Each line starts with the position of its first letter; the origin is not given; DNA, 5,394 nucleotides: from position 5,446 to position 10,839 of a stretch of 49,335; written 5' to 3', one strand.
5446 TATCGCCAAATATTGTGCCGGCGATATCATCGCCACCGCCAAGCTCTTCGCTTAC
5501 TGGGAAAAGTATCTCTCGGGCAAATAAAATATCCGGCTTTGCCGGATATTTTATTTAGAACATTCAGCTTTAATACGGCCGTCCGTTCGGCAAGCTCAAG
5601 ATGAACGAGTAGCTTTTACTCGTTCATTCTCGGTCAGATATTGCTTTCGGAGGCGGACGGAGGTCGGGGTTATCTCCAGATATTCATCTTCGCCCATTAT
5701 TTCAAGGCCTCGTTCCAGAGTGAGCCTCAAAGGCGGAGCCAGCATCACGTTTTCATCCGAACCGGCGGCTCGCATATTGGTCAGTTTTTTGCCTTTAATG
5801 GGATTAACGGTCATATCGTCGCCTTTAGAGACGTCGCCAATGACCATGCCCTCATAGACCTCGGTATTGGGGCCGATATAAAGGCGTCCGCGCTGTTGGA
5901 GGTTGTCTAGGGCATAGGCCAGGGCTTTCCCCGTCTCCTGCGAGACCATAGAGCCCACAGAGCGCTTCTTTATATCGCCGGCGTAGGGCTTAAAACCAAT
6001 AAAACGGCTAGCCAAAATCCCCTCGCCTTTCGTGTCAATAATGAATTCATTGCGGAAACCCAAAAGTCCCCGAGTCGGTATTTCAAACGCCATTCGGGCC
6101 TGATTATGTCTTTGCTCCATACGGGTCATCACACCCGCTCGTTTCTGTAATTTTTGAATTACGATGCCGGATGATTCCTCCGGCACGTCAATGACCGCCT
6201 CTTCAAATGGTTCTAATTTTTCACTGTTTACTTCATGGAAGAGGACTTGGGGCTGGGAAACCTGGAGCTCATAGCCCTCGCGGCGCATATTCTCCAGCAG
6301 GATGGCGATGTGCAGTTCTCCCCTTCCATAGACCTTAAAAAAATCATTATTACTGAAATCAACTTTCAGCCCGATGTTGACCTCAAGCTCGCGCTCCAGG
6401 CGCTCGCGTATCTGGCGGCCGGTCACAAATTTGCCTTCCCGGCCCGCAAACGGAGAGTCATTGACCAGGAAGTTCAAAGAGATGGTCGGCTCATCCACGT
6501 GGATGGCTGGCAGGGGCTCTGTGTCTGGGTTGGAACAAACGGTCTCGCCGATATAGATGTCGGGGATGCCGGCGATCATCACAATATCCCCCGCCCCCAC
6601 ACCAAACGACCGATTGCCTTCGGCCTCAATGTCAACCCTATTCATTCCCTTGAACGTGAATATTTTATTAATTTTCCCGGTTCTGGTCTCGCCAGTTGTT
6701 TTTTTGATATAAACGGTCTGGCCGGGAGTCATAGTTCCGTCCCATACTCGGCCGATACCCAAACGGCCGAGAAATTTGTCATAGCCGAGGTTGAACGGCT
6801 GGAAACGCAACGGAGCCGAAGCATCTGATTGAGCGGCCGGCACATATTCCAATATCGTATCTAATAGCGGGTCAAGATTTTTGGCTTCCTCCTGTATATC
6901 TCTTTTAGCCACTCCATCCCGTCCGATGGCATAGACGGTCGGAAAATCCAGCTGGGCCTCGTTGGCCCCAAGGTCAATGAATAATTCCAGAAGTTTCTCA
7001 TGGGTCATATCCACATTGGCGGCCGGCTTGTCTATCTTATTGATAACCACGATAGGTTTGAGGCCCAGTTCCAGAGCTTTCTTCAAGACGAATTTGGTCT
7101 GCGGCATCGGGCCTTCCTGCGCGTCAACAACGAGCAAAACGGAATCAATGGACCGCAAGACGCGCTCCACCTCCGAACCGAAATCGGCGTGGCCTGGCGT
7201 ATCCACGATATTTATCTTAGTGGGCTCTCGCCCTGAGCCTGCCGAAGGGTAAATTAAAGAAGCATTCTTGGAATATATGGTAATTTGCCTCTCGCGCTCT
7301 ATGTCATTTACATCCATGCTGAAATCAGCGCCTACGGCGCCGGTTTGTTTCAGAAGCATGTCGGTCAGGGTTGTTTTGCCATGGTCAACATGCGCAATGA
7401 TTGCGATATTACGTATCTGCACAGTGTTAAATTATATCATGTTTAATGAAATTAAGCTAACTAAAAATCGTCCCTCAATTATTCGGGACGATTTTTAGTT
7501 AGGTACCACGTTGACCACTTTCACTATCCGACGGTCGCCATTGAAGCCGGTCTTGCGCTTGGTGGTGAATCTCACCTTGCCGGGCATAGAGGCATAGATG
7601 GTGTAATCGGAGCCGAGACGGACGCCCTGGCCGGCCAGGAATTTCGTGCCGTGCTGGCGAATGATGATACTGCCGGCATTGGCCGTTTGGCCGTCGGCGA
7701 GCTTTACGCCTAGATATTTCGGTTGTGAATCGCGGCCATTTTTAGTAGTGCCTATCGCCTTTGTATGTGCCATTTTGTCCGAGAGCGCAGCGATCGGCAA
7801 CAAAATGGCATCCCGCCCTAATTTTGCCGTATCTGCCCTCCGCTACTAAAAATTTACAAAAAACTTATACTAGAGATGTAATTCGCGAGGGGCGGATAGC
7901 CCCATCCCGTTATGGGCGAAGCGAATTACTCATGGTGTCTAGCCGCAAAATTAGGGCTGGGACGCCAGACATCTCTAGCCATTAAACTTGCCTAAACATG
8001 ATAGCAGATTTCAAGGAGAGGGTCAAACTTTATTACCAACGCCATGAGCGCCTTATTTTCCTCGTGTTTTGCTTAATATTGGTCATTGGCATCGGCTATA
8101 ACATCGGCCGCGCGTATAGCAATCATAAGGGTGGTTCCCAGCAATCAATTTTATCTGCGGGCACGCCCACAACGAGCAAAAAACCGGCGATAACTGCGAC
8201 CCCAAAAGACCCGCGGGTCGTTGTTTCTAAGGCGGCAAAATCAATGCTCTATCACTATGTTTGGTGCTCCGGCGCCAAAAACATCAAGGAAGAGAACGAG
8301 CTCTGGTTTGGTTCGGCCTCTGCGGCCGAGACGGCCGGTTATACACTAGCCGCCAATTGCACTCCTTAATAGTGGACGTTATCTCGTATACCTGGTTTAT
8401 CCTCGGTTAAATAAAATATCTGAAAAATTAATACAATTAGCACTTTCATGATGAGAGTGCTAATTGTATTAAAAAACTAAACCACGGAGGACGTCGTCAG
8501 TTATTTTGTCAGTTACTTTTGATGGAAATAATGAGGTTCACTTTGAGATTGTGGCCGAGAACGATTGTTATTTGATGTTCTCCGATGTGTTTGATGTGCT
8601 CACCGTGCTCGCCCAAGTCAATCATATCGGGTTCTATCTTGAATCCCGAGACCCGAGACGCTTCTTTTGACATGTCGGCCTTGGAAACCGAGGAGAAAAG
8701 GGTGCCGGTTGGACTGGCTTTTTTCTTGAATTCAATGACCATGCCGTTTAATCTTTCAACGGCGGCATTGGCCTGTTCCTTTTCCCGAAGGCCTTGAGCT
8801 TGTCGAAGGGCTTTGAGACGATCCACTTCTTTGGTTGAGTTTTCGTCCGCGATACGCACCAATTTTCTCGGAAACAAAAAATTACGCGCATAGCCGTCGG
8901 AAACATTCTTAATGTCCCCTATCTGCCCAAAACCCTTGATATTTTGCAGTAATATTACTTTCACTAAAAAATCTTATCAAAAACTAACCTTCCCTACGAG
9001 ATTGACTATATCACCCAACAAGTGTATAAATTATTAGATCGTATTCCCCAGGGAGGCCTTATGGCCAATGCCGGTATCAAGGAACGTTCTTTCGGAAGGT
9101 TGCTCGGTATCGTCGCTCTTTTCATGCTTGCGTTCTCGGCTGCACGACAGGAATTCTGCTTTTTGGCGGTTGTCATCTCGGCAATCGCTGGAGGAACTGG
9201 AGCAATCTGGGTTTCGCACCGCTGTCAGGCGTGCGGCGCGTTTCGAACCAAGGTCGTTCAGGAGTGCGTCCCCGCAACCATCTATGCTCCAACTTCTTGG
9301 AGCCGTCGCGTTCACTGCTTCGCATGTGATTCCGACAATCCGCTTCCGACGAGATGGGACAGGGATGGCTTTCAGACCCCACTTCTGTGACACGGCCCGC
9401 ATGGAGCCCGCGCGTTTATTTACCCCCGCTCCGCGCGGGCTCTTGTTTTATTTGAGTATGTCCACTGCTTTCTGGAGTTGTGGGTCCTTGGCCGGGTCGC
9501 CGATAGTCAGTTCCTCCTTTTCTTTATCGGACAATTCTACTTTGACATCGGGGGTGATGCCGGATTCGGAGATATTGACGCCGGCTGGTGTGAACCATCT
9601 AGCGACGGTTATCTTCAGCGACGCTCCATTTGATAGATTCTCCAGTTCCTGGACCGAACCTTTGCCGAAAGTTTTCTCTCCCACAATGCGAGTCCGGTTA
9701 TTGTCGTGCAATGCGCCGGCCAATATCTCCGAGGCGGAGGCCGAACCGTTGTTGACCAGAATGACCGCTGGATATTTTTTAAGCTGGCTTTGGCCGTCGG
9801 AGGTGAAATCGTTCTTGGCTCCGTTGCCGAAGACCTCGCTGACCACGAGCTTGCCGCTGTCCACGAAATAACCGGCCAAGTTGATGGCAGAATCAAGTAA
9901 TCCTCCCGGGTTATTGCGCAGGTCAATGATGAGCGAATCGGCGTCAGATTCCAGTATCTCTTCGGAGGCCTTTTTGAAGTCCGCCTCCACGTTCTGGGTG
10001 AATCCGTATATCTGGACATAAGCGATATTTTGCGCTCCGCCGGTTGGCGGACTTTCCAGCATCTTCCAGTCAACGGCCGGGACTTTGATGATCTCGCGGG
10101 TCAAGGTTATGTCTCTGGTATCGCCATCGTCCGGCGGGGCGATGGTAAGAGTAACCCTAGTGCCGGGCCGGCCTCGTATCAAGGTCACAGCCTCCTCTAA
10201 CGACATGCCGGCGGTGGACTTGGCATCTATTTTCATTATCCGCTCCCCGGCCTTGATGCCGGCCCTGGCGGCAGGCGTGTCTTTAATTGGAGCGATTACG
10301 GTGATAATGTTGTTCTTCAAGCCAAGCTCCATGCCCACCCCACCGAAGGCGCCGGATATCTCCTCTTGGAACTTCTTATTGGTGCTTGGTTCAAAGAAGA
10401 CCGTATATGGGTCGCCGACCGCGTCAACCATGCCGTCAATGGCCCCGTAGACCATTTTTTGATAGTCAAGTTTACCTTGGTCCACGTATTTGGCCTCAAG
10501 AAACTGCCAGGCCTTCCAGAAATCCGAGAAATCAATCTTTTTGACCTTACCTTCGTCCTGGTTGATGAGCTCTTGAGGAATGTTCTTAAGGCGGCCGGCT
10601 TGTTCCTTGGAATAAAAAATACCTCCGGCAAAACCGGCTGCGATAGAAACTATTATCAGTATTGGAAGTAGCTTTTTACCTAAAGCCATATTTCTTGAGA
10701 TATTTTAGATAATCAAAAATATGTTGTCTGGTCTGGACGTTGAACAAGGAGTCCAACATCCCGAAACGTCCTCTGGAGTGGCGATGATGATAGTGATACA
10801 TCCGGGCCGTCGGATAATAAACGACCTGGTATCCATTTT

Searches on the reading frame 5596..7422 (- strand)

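Call 81: search_protein_families(library=pfam, proteins=[window:5596-7422:-], max_evalue=0.001)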
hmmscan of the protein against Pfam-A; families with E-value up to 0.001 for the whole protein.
window:5596-7422:- (608 aa): 6 families
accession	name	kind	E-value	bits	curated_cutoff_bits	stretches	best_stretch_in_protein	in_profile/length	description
PF00009.33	GTP_EFTU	-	3.3e-49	167.5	26.5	1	2-195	2-187/188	Elongation factor Tu GTP binding domain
PF21018.2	BipA_C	-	4.4e-42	142.7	23.8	1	490-597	2-109/110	TypA/BipA C-terminal domain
PF00679.30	EFG_C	-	3.8e-19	68.9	27.9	1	402-487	2-88/89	Elongation factor G C-terminus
PF03144.31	GTP_EFTU_D2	-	2.3e-08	34.8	30.3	1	219-296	1-73/73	Elongation factor Tu domain 2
PF01926.29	MMR_HSR1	-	1e-05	26.1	21.9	1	6-129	2-113/113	50S ribosome-binding GTPase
PF22042.2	EF-G_D2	-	0.00071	20.1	27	0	212-297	9-83/84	Elongation factor G domain 2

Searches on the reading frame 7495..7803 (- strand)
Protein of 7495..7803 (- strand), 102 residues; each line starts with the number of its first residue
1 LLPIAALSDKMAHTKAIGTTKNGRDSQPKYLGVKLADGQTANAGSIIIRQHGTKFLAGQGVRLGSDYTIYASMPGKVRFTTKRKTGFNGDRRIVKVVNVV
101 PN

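Call 81: search_protein_families(library=pfam, proteins=[window:7495-7803:-], max_evalue=0.001)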
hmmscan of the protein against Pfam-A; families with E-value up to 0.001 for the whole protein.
window:7495-7803:- (102 aa): 1 family
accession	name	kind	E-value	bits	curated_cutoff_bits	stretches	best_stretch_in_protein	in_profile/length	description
PF01016.24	Ribosomal_L27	-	5.1e-29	100.6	20.5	1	12-84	1-73/79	Ribosomal L27 protein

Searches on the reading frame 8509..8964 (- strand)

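Call 81: search_protein_families(library=pfam, proteins=[window:8509-8964:-], max_evalue=0.001)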
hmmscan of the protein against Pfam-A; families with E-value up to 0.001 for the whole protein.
window:8509-8964:- (151 aa): 2 families
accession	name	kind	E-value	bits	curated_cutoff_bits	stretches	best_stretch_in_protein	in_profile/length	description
PF01281.25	Ribosomal_L9_N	-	9.5e-20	70.3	20.7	1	1-46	1-46/47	Ribosomal protein L9, N-terminal domain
PF03948.19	Ribosomal_L9_C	-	4.5e-14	53.1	23.2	1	63-149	1-85/86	Ribosomal protein L9, C-terminal domain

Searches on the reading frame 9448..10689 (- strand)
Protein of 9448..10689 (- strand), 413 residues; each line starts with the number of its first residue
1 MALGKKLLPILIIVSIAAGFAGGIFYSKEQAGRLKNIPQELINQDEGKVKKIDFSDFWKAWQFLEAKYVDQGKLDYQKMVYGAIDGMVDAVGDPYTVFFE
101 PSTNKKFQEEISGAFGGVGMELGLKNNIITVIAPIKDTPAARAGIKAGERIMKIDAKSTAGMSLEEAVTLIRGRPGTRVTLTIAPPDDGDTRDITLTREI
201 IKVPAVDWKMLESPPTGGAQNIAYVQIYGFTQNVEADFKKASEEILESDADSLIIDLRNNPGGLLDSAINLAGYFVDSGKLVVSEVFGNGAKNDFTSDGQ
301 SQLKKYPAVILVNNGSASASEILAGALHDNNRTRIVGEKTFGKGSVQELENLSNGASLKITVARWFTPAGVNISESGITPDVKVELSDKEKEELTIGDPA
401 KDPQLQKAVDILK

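Call 82: search_protein_families(library=pfam, proteins=[window:9448-10689:-], max_evalue=0.001)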
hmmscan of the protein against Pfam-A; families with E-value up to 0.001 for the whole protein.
window:9448-10689:- (413 aa): 5 families
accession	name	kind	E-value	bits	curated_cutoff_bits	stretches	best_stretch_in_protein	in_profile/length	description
PF03572.23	Peptidase_S41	-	3.3e-51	173.6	24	1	221-384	1-165/165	Peptidase family S41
PF17820.7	PDZ_6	-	8.8e-12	45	27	1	131-184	2-53/54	PDZ domain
PF22694.1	CtpB_N-like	-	4.8e-09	37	27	1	17-101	6-83/85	Activating protease CtpB N-terminal domain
PF00595.29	PDZ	-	1.2e-08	35.7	23.2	1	118-183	12-80/81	PDZ domain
PF13180.12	PDZ_2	-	2.7e-07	31.2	27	1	117-187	2-71/80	PDZ domain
